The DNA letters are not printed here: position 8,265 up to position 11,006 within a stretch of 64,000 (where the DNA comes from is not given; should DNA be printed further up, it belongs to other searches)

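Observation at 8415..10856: Unusual single-polypeptide fusion of a PglC-type phosphoglycosyl transferase to a PglF/WbpM-type UDP-sugar 4,6-dehydratase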

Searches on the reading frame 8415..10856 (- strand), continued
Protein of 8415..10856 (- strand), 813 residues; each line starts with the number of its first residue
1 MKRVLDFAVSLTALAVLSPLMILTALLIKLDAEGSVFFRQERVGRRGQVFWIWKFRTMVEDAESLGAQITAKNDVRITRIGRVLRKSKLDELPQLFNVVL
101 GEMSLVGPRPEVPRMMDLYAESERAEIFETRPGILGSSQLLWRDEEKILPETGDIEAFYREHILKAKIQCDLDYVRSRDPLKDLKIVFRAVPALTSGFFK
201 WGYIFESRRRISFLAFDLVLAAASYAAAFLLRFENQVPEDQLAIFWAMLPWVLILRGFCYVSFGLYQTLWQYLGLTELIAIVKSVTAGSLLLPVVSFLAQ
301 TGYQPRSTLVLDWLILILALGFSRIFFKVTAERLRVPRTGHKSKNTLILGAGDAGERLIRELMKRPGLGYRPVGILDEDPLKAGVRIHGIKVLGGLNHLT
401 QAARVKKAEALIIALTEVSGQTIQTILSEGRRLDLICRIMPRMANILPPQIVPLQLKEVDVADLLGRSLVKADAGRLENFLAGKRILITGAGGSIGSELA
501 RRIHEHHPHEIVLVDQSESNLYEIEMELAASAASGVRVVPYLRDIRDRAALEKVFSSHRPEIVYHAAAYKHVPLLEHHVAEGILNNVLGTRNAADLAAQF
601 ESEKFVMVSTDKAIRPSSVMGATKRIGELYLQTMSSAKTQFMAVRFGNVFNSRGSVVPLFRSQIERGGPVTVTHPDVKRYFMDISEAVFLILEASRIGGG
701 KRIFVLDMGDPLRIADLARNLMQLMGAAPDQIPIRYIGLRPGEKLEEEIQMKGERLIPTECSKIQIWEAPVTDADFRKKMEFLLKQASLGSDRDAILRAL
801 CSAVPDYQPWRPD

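Call 23: search_solved_structures(query=window:8415-10856:-, max_evalue=0.00001, show_alignments=0)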
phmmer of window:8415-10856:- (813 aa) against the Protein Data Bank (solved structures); distinct sequences matched with E-value up to 0.00001: 31.
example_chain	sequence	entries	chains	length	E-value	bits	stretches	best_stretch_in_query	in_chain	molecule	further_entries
5bju_A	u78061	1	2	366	1.3e-76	261.8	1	457-779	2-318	WlaL protein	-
5bjw_A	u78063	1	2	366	4.7e-76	260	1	457-779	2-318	WlaL protein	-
5bjx_A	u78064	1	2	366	6.4e-76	259.5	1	457-779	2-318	WlaL protein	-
5bjy_A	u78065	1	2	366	8.8e-76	259.1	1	457-779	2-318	WlaL protein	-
5bjv_A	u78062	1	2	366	4.4e-75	256.8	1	457-779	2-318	WlaL protein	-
6bwc_A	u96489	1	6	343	4.1e-41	144.4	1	480-770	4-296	Polysaccharide biosynthesis protein CapD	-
4j2o_A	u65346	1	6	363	2.5e-37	131.9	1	482-754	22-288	UDP-N-acetylglucosamine 4,6-dehydratase/5-epimerase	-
2gn4_A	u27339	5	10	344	2.2e-33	118.9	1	478-761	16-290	UDP-GlcNAc C6 dehydratase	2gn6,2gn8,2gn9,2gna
3vvb_A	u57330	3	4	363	3.5e-33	118.2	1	484-753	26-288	CapE | Capsular polysaccharide synthesis enzyme Cap8E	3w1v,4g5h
3vvc_A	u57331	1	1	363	1.3e-32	116.4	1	484-753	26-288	Capsular polysaccharide synthesis enzyme Cap8E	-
30us_A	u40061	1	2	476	5.5e-25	91.1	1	1-143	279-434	UDP-Gal::undecaprenolphosphate Gal-1-P transferase WbaP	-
30wc_A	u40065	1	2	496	6.6e-25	90.8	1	1-143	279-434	Undecaprenyl-phosphate galactose phosphotransferase WbaP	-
9s7s_A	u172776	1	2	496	6.6e-25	90.8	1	1-143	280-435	UDP-Gal::undecaprenolphosphate Gal-1-P transferase WbaP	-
9s8l_A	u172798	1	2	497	6.6e-25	90.8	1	1-143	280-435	UDP-Gal::undecaprenolphosphate Gal-1-P transferase WbaP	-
8e37_B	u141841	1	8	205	8.9e-25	90.4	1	1-144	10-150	N,N'-diacetylbacilliosaminyl-1-phosphate transferase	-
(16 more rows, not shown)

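Call 28: search_protein_families(library=ncbifam, proteins=[window:8415-10856:-], max_evalue=0.00001)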
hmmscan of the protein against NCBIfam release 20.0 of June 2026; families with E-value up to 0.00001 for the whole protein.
window:8415-10856:- (813 aa): 22 families
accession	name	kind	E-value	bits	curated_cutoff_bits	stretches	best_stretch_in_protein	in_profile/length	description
TIGR03025.1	EPS_sugtrans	subfamily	1.2e-93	314.8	295.55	2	1-195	257-439/445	exopolysaccharide biosynthesis polyprenyl glycosylphosphotransferase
TIGR03023.1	WcaJ_sugtrans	equivalog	5.1e-81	273.3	410.75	2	1-194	262-446/453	undecaprenyl-phosphate glucose phosphotransferase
TIGR03022.1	WbaP_sugtrans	subfamily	1.3e-63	215.8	403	2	1-145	258-416/456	undecaprenyl-phosphate galactose phosphotransferase WbaP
TIGR03013.1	EpsB_2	subfamily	8.2e-56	189.9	393.35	2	1-191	254-433/443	TIGR03013 family XrtA/PEP-CTERM system glycosyltransferase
TIGR03589.1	PseB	equivalog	4.2e-44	150.8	407.75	1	481-753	2-265/324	UDP-N-acetylglucosamine 4,6-dehydratase (inverting)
NF007518.0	PRK10124.1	equivalog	7.1e-43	147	684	2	1-191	273-454/464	undecaprenyl-phosphate glucose phosphotransferase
NF050817.1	PolSacchBiosHfsE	equivalog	1.3e-42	146.1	750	1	1-136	271-412/467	polysaccharide biosynthesis protein HfsE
TIGR04130.1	FnlA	equivalog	2.1e-39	135.4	730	1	483-758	4-273/337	UDP-N-acetylglucosamine 4,6-dehydratase/5-epimerase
NF052601.1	undeca_RfbP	equivalog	1.6e-37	129.1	330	1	1-191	44-232/244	undecaprenyl-phosphate galactose phosphotransferase family protein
NF041877.1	EPS_EpsZ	equivalog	6.6e-37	127.2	800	1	1-137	265-411/459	exopolysaccharide biosynthesis polyisoprenyl-phosphate hexose-1-phosphate transferase EpsZ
NF045514.1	glycotran_HepC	equivalog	5.9e-27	94.4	140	1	1-110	116-211/220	heterocyst development glycosyltransferase HepC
NF011751.0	PRK15204.1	equivalog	1.7e-25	89.6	907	1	1-143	279-434/476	undecaprenyl-phosphate galactose phosphotransferase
TIGR01214.1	rmlD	equivalog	5.5e-14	51.9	224.05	1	485-673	1-176/285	dTDP-4-dehydrorhamnose reductase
TIGR01179.1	galE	equivalog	1.8e-12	46.7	262.3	1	485-637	1-162/332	UDP-glucose 4-epimerase GalE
NF007582.0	PRK10217.1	equivalog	1.1e-11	44.4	698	1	484-597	2-112/355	dTDP-glucose 4,6-dehydratase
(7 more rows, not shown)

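Call 30: list_cluster_members(proteins=[P0001, P0002, P0009, P0014, P0018, P0119, P0081, P0058, P0049, P0038])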
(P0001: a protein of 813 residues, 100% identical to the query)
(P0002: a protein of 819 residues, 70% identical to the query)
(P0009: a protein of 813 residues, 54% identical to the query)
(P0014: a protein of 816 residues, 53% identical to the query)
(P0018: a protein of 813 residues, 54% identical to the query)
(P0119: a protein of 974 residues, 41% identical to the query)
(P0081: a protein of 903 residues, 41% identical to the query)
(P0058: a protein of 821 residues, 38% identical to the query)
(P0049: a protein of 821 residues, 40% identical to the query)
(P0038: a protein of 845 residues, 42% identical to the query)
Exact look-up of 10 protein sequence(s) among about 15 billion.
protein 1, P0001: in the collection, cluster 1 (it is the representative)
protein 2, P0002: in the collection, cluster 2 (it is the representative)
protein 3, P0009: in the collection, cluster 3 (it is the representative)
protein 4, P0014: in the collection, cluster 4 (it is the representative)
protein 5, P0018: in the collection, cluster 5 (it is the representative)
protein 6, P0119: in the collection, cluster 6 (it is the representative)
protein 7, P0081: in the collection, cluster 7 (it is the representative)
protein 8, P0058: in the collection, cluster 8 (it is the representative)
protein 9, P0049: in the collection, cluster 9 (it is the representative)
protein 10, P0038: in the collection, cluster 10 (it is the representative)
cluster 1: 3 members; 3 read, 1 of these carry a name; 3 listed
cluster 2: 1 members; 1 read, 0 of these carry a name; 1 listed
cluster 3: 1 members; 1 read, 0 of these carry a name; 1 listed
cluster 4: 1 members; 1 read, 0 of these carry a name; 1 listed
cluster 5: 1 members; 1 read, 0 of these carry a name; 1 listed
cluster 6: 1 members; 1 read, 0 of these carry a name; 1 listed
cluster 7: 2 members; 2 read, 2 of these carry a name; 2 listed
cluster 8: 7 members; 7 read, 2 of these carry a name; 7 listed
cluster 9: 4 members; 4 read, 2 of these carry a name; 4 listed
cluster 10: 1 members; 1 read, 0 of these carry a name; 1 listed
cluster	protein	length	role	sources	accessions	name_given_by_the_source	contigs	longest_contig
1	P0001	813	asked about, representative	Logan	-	-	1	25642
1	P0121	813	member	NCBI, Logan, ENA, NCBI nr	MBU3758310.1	MAG: NAD-dependent epimerase/dehydratase family protein [Candidatus Omnitrophica ... | NAD-dependent epimerase/dehydratase family protein [Candidatus Omnitrophota bacterium]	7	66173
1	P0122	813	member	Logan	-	-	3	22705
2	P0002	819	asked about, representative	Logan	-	-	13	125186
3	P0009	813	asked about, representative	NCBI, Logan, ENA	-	-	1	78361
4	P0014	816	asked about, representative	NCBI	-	-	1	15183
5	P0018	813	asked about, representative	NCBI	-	-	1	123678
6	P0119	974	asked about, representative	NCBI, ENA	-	-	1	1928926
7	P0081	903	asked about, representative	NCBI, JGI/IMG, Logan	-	FlaA1/EpsC-like NDP-sugar epimerase/lipopolysaccharide/colanic/teichoic acid biosynthesis ...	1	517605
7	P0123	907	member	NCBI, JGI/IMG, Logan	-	FlaA1/EpsC-like NDP-sugar epimerase/lipopolysaccharide/colanic/teichoic acid biosynthesis ...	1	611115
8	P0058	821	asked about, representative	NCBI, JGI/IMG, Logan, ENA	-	-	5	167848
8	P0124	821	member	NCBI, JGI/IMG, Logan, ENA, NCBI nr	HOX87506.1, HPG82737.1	MAG TPA: SDR family NAD(P)-dependent oxidoreductase [bacterium] | SDR family NAD(P)-dependent oxidoreductase [bacterium]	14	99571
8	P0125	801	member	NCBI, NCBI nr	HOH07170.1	MAG TPA: SDR family NAD(P)-dependent oxidoreductase [bacterium] | SDR family NAD(P)-dependent oxidoreductase [bacterium]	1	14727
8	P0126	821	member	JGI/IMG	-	-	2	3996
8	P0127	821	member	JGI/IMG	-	-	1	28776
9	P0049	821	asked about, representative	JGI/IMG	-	-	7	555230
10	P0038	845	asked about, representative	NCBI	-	-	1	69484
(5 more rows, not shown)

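Call 34: find_related_loci(query=A1, collection=genome_contigs, flank=8000)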
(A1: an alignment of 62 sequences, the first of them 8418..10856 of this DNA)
Query A1 (813 aa) in genome_contigs; peptide patterns used: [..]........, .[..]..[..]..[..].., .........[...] (x = any residue, [..] = any of these).
600 stretches matched a pattern (row limit reached: there are more); 589 encode a relative of the query (tblastn E <= 1e-3); the best 80 are kept; 80 distinct loci.
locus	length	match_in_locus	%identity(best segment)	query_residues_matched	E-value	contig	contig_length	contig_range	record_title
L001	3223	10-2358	38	34-808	1e-163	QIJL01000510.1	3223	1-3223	MAG: Flavobacteriales bacterium isolate SZUA-72 Ga0063293_10089362, whole genome shotgun sequence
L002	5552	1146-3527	39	23-764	1e-154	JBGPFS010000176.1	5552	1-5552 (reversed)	MAG: Candidatus Limnocylindria bacterium isolate OBJ_0618_7090110_61 k141_7856950_length_5552_cov_12.0231, whole genome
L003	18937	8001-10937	37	2-813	1e-152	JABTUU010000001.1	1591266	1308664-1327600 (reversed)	MAG: Anaerolineales bacterium isolate H5_CFX6 seq001, whole genome shotgun sequence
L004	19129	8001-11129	37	1-760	4e-147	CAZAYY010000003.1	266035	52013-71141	MAG TPA_asm: uncultured Anaerolineales bacterium isolate SRP319275_co4_117 genome assembly, contig: NODE_21_length_26603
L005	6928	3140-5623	38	2-809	5e-146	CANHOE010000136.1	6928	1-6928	MAG: Burkholderiales bacterium isolate RE-23may17-910 genome assembly, contig: RE-23may17-C64425, whole genome shotgun s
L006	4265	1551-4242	39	204-813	1e-146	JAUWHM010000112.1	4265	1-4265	MAG: Nitrospirota bacterium isolate CSMAG_2268 CSMAG_2268_k141_2071018_length_4265_cov_7.0000, whole genome shotgun sequ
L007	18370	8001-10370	36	1-766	1e-139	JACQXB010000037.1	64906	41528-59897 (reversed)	MAG: Nitrospirae bacterium isolate NC_groundwater_1504_Pr4_B-0.1um_40_11 SR1-18-B1_scaffold_432853, whole genome shotgun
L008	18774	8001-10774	42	263-809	4e-134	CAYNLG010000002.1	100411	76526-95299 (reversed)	MAG TPA_asm: uncultured Anaerolineales bacterium isolate SRP141376_co4_301 genome assembly, contig: NODE_320_length_1004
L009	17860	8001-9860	39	207-809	1e-131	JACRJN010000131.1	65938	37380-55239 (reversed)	MAG: Candidatus Schekmanbacteria bacterium isolate NC_groundwater_1830_Pr3_B-0.1um_47_19 SR-2_scaffold_141_2746943, whol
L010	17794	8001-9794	41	209-811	2e-131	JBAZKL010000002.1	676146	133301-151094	MAG: Candidatus Omnitrophota bacterium isolate SO_2017_LW4_142 scaffold_26_c1_LW137-91_2017, whole genome shotgun sequen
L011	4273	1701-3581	39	198-813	1e-132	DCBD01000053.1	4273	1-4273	MAG TPA_asm: Opitutia bacterium UBA1116 UBA1116_contig_186680, whole genome shotgun sequence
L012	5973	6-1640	41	265-808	5e-130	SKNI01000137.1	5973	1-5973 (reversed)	MAG: Myxococcales bacterium isolate CSSed162cmA_285 CSSed16-2cmA-64551, whole genome shotgun sequence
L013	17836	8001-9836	38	196-798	6e-129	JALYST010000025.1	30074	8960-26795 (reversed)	MAG: Actinomycetota bacterium isolate LIV bin11 SD1460-62_k127_97015, whole genome shotgun sequence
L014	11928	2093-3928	39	217-809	2e-128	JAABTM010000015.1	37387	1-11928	MAG: Desulfobacteraceae bacterium isolate S23.Bin075 Scaffold_484, whole genome shotgun sequence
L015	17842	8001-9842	38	208-813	4e-128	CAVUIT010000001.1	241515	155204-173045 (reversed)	MAG: uncultured delta proteobacterium isolate MFD01872.bin.2.115 genome assembly, contig: contig_109145, whole genome sh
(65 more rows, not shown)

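Call 42: find_encoding_contigs(protein=P0002, flank=8000, max_places=2)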
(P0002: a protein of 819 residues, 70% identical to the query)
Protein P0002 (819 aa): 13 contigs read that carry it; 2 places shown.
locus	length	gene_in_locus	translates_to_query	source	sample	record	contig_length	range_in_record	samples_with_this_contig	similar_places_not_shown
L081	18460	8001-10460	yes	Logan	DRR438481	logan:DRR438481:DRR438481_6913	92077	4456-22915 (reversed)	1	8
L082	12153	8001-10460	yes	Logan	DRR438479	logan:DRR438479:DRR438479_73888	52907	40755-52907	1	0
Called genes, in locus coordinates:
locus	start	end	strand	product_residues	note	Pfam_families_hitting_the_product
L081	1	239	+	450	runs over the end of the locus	PF04932:Wzy_C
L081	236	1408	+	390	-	PF20706:GT4-conflict (weak), PF00534:Glycos_transf_1, PF13692:Glyco_trans_1_4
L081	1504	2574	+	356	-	PF13439:Glyco_transf_4 (weak), PF00534:Glycos_transf_1, PF13692:Glyco_trans_1_4, PF13524:Glyco_trans_1_2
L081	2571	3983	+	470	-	PF00501:AMP-binding (weak), PF27533:CapK_C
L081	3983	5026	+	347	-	PF13506:Glyco_transf_21 (weak), PF13641:Glyco_tranf_2_3, PF00535:Glycos_transf_2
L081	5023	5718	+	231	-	PF01209:Ubie_methyltran (weak), PF03141:Methyltransf_29 (weak), PF13489:Methyltransf_23 (weak), PF13847:Methyltransf_31, PF08241:Methyltransf_11, PF08242:Methyltransf_12 (weak), PF13649:Methyltransf_25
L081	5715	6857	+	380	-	PF02350:Epimerase_2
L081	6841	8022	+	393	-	PF00155:Aminotran_1_2, PF01041:DegT_DnrJ_EryC1, PF01053:Cys_Met_Meta_PP (weak), PF01212:Beta_elim_lyase (weak)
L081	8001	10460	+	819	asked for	PF02397:Bac_transf, PF13727:CoA_binding_3, PF01073:3Beta_HSD (faint), PF01370:Epimerase, PF02719:Polysacc_synt_2, PF04321:RmlD_sub_bind, PF16363:GDP_Man_Dehyd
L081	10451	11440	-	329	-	PF01571:GCV_T, PF08669:GCV_T_C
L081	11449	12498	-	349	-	PF00730:HhH-GPD, PF00633:HHH (weak), PF14815:NUDIX_4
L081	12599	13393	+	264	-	PF02129:Peptidase_S15, PF12697:Abhydrolase_6, PF12146:Hydrolase_4, PF20434:BD-FAE (faint), PF00561:Abhydrolase_1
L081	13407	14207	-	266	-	PF00459:Inositol_P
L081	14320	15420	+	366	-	PF00180:Iso_dh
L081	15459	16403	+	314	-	PF00056:Ldh_1_N, PF02866:Ldh_1_C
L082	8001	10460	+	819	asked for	PF02397:Bac_transf, PF13727:CoA_binding_3, PF01073:3Beta_HSD (faint), PF01370:Epimerase, PF02719:Polysacc_synt_2, PF04321:RmlD_sub_bind, PF16363:GDP_Man_Dehyd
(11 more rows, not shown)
